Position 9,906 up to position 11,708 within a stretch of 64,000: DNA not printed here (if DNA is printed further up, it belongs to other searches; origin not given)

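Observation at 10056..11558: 500-aa basic protein with a possible triphosphate-tunnel (CYTH/VTC-like) N-terminal half and an unassigned C-terminal half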

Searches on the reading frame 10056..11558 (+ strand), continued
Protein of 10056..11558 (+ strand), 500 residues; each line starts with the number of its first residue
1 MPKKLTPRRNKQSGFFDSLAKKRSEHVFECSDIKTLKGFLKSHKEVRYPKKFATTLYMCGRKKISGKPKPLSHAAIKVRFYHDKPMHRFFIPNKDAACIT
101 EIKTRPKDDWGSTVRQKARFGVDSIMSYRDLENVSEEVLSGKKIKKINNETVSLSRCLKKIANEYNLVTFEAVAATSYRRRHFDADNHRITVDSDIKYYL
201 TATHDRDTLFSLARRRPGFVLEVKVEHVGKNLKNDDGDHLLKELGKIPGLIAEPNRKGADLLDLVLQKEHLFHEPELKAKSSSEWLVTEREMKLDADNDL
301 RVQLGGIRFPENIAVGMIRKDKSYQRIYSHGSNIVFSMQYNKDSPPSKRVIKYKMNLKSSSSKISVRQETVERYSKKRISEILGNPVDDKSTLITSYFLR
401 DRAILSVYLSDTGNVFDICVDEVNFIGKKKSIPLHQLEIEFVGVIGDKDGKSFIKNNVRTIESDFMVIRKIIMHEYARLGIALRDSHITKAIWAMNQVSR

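Call 28: find_encoding_contigs(protein=P0026, flank=10000, max_places=2)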
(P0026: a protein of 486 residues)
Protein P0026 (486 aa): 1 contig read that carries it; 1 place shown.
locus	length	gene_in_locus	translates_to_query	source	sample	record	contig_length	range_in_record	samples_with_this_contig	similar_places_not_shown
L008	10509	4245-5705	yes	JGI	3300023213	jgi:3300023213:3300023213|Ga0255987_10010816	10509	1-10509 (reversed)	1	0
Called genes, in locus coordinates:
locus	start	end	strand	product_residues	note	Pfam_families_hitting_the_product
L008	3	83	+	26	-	?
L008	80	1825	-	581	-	PF13231:PMT_2 (weak)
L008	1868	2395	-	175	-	-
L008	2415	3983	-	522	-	PF00033:Cytochrome_B, PF13631:Cytochrom_B_N_2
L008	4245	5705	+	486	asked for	PF09359:VTC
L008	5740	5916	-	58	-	-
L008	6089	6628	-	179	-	PF18933:PsbP_2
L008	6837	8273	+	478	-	PF04230:PS_pyruv_trans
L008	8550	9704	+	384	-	-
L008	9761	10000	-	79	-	PF01541:GIY-YIG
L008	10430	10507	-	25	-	?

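Call 30: search_protein_families(library=padloc, proteins=[window:10056-11555:+, P0003, P0005], max_evalue=0.01)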
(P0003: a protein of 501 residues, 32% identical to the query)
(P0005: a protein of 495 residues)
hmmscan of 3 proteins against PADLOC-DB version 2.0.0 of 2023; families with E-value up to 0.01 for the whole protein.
window:10056-11555:+ (500 aa): 0 families

P0003 (501 aa): 0 families

P0005 (495 aa): 0 families

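Call 31: find_encoding_contigs(protein=P0006, flank=10000, max_places=2)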
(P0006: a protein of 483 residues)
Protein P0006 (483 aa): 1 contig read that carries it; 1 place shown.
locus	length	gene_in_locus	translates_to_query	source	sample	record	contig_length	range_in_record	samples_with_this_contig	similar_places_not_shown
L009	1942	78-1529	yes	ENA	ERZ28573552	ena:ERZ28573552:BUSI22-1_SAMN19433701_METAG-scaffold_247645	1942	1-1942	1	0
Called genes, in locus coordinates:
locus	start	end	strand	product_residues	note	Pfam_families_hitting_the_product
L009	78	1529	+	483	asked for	PF09359:VTC (faint)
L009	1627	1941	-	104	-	?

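Call 32: find_encoding_contigs(protein=P0007, flank=10000, max_places=2)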
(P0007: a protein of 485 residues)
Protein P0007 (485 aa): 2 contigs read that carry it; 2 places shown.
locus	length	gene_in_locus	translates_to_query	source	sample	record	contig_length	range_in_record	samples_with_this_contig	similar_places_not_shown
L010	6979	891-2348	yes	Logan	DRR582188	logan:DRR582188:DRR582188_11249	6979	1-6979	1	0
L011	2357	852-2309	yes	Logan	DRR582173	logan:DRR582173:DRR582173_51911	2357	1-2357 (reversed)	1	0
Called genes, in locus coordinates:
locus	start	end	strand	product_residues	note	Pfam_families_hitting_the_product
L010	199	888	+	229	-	PF00303:Thymidylat_synt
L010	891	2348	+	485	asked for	-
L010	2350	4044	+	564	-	PF03485:Arg_tRNA_synt_N, PF00750:tRNA-synt_1d, PF05746:DALR_1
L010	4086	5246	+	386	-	PF00171:Aldedh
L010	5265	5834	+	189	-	PF00929:RNase_T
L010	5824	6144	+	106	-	-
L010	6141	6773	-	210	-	-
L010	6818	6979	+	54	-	?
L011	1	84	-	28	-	?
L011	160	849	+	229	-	PF00303:Thymidylat_synt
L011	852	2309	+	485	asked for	-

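Call 33: find_encoding_contigs(protein=P0008, flank=10000, max_places=2)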
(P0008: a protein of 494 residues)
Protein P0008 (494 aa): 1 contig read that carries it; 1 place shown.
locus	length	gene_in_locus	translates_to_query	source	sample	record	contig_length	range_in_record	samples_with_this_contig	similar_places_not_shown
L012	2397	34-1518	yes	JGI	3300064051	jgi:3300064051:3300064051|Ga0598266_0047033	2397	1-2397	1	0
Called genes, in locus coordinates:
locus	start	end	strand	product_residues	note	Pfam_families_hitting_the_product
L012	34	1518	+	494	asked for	-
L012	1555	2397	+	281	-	?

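Call 34: search_dna_similar(query=window:10056-11555:+, collection=phages, mode=protein, max_evalue=0.001)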
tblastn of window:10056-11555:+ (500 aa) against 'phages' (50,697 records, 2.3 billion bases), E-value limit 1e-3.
No match.

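Call 35: find_encoding_contigs(protein=P0001, flank=1000, max_places=3)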
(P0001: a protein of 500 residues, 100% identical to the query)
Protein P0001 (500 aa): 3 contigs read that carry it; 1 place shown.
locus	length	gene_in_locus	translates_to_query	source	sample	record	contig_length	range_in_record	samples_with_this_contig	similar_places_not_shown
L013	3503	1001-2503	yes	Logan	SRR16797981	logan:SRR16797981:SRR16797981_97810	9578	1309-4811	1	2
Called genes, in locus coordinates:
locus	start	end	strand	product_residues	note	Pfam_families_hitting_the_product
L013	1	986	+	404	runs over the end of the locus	PF00202:Aminotran_3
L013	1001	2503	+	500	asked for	-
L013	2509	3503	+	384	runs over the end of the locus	PF00171:Aldedh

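Call 51: find_encoding_contigs(protein=P0009, flank=10000, max_places=2)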
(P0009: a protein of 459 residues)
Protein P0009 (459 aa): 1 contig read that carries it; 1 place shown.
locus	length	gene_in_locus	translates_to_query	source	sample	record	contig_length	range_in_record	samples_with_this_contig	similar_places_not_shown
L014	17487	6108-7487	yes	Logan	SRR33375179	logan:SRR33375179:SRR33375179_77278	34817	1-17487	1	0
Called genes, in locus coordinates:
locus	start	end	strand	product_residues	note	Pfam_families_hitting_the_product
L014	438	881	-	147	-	PF01668:SmpB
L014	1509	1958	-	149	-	-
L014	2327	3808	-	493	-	-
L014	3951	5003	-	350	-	-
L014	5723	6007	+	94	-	PF03485:Arg_tRNA_synt_N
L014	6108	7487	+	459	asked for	PF09359:VTC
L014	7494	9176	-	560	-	PF03485:Arg_tRNA_synt_N, PF00750:tRNA-synt_1d, PF05746:DALR_1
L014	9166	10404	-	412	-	PF00202:Aminotran_3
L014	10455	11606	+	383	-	PF00171:Aldedh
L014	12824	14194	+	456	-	PF28494:GlyRS_ins_1 (weak), PF00587:tRNA-synt_2b, PF03129:HGTP_anticodon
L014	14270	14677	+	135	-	PF04480:DUF559, PF18741:MTES_1575 (weak)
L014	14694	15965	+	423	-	PF00675:Peptidase_M16, PF05193:Peptidase_M16_C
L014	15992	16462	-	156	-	-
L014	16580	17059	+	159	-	PF00571:CBS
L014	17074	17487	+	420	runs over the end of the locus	PF02040:ArsB, PF03600:CitMHS, PF16980:CitMHS_2, PF00939:Na_sulph_symp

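Call 52: find_encoding_contigs(protein=P0011, flank=10000, max_places=2)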
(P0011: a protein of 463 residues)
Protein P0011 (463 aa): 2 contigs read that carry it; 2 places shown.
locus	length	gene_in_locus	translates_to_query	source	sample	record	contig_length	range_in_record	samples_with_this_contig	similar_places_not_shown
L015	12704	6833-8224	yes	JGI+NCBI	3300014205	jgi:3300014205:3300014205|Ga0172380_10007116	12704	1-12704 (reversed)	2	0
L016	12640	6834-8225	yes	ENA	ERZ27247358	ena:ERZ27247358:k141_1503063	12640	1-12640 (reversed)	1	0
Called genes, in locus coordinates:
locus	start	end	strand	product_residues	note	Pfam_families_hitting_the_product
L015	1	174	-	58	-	?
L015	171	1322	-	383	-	PF24948:Citrate_synth_N, PF16114:Citrate_bind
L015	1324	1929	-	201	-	PF13302:Acetyltransf_3 (weak)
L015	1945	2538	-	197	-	PF11967:RecO_N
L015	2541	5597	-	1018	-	PF00133:tRNA-synt_1, PF01406:tRNA-synt_1e (faint), PF09334:tRNA-synt_1g (weak), PF08264:Anticodon_1, PF19302:DUF5915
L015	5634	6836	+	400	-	PF00202:Aminotran_3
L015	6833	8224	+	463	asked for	-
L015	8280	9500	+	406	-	PF00171:Aldedh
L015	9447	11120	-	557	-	PF03485:Arg_tRNA_synt_N, PF00750:tRNA-synt_1d, PF05746:DALR_1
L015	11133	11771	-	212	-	PF02223:Thymidylate_kin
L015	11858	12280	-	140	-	PF03946:Ribosomal_L11_N, PF00298:Ribosomal_L11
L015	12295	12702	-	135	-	PF02357:NusG, PF00467:KOW (weak)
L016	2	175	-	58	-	?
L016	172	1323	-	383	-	PF24948:Citrate_synth_N, PF16114:Citrate_bind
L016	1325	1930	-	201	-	PF13302:Acetyltransf_3 (weak)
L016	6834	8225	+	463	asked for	-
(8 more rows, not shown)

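Call 53: find_related_loci(query=P0004, collection=genome_contigs, flank=10000)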
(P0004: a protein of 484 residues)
Query P0004 (484 aa) in genome_contigs; peptide patterns used: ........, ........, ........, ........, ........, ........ (x = any residue, [..] = any of these).
32 stretches matched a pattern, but none encodes a relative of the query by tblastn (E <= 1e-3).

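Call 64: predict_structure(alignment_id=A2)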
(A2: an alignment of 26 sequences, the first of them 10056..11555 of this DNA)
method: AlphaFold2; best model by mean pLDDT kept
length: 500 residues; sequences in the alignment: 26
mean_pLDDT: 88.8   pTM: 0.87
mean pLDDT of the five models: 88.8, 87.8, 87.7, 87.6, 86.8
residues with pLDDT >= 90: 358; 70-90: 94; 50-70: 28; < 50: 20
segments of 3 or more residues with pLDDT < 50: 1-20
pLDDT, mean of each block of 10 residues (from residue 1): 33 43 81 91 93 96 82 93 96 96 83 80 91 95 83 93 93 96 89 97 95 95 79 62 88 84 91 92 93 97 96 97 97 96 91 92 92 96 94 95 98 96 90 96 84 73 97 97 95 89
secondary structure, 60 per line:
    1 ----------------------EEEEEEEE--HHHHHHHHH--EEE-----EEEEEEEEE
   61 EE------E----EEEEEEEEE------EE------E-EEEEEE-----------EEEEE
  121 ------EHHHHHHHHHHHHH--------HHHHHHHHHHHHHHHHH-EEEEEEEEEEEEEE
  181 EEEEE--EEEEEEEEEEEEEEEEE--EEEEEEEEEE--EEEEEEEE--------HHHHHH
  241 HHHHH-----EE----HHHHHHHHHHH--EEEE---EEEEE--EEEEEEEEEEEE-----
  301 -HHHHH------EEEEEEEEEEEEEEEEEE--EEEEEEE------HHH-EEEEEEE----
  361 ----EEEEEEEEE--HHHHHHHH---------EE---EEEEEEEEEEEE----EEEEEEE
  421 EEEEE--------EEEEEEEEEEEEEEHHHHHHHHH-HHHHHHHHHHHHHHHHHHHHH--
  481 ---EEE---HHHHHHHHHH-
elements in order: E23-30 H33-41 E44-46 E52-62 E74-82 E99-104 E116-120 H128-140 H149-165 E167-185 E188-204 E207-216 E219-226 H235-245 H257-267 E270-273 E277-281 E284-295 H302-306 E313-330 E333-339 E350-356 E365-373 H376-383 E398-409 E414-425 E434-447 H448-456 H458-478 E484-486 H490-499

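Call 67: fold_search(model_id=the predicted structure, library=pdb)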
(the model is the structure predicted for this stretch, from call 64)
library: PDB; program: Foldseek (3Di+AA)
matches with E <= 10: 1284; with E <= 0.001: 29
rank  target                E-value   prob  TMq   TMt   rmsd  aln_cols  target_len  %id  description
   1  3g3q_A                4.1e-10  1.00  0.33  0.55   6.4       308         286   18  Crystal structure of a eukaryotic polyphosphate polymerase in complex with a phosphate polymer (released 2009-05-05)
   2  3g3r_B                5.1e-10  1.00  0.33  0.54   6.6       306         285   17  Crystal structure of a eukaryotic polyphosphate polymerase in complex with AppNHp-Mn2+ (released 2009-05-05)
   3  3g3r_A                7.4e-10  1.00  0.34  0.56   5.6       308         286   17  Crystal structure of a eukaryotic polyphosphate polymerase in complex with AppNHp-Mn2+ (released 2009-05-05)
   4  3g3t                  7.4e-10  1.00  0.31  0.51   6.4       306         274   17  Crystal structure of a eukaryotic polyphosphate polymerase in complex with orthophosphate (released 2009-05-05)
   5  5iiq                  1.3e-09  1.00  0.31  0.33   6.8       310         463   18  Structure of the SPX-TTM domain fragment of the yeast inorganic polyphophate polymerase Vtc4 (form B). (released 2016-04-27)
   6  8i6v_E                2.5e-09  1.00  0.32  0.27   6.0       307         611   18  Cryo-EM structure of the polyphosphate polymerase VTC complex(Vtc4/Vtc3/Vtc1) (released 2023-03-01)
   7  7ytj_D                8.7e-09  1.00  0.33  0.28   6.9       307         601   15  Cryo-EM structure of VTC complex (released 2023-02-22)
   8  5iig                  9.7e-09  1.00  0.32  0.34   6.6       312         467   18  Structure of the SPX-TTM domain fragment of the yeast inorganic polyphophate polymerase Vtc4 (form A). (released 2016-04-27)
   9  8i6v_D                1.3e-08  1.00  0.32  0.25   6.9       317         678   15  Cryo-EM structure of the polyphosphate polymerase VTC complex(Vtc4/Vtc3/Vtc1) (released 2023-03-01)
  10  9umg_D                5.4e-08  1.00  0.34  0.41   6.5       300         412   17  Cryo-EM structure of VTC complex(Vtc5/Vtc4/Vtc3/Vtc1) (released 2026-01-21)
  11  7ytj_E                6.3e-08  1.00  0.33  0.26   7.5       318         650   17  Cryo-EM structure of VTC complex (released 2023-02-22)
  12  9umg_E                7.0e-08  1.00  0.32  0.41   5.9       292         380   15  Cryo-EM structure of VTC complex(Vtc5/Vtc4/Vtc3/Vtc1) (released 2026-01-21)
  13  3g3o                  7.4e-08  1.00  0.28  0.46   6.4       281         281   13  Crystal structure of the cytoplasmic tunnel domain in yeast Vtc2p (released 2009-05-05)
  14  5a60                  1.4e-05  1.00  0.27  0.31  17.7       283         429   12  Crystal structure of full-length E. coli ygiF in complex with tripolyphosphate and two magnesium ions (released 2015-08-05)
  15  2een_A                6.9e-05  1.00  0.26  0.62   6.9       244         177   12  Structure of PH1819 protein from Pyrococcus Horikoshii OT3 (released 2007-08-21)
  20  2aca_A                3.4e-04  1.00  0.25  0.62   7.0       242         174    9  X-ray structure of a putative adenylate cyclase Q87NV8 from Vibrio parahaemolyticus at the 2.25 A resolution. Northeas (released 2005-08-02)
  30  2gfg_C                1.2e-03  1.00  0.19  0.41   8.1       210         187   10  Crystal structure of a putative adenylate cyclase (bh2851) from bacillus halodurans at 2.12 A resolution (released 2006-05-02)
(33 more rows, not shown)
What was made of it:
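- Closest known: Yeast Vtc4p catalytic tunnel domain. Same: It is the best structural match to the full model (E=4e-10, prob 1.0; call 67).
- CyaB-like putative adenylate cyclases (2aca, 2gfg) are among the fold matches (call 67).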
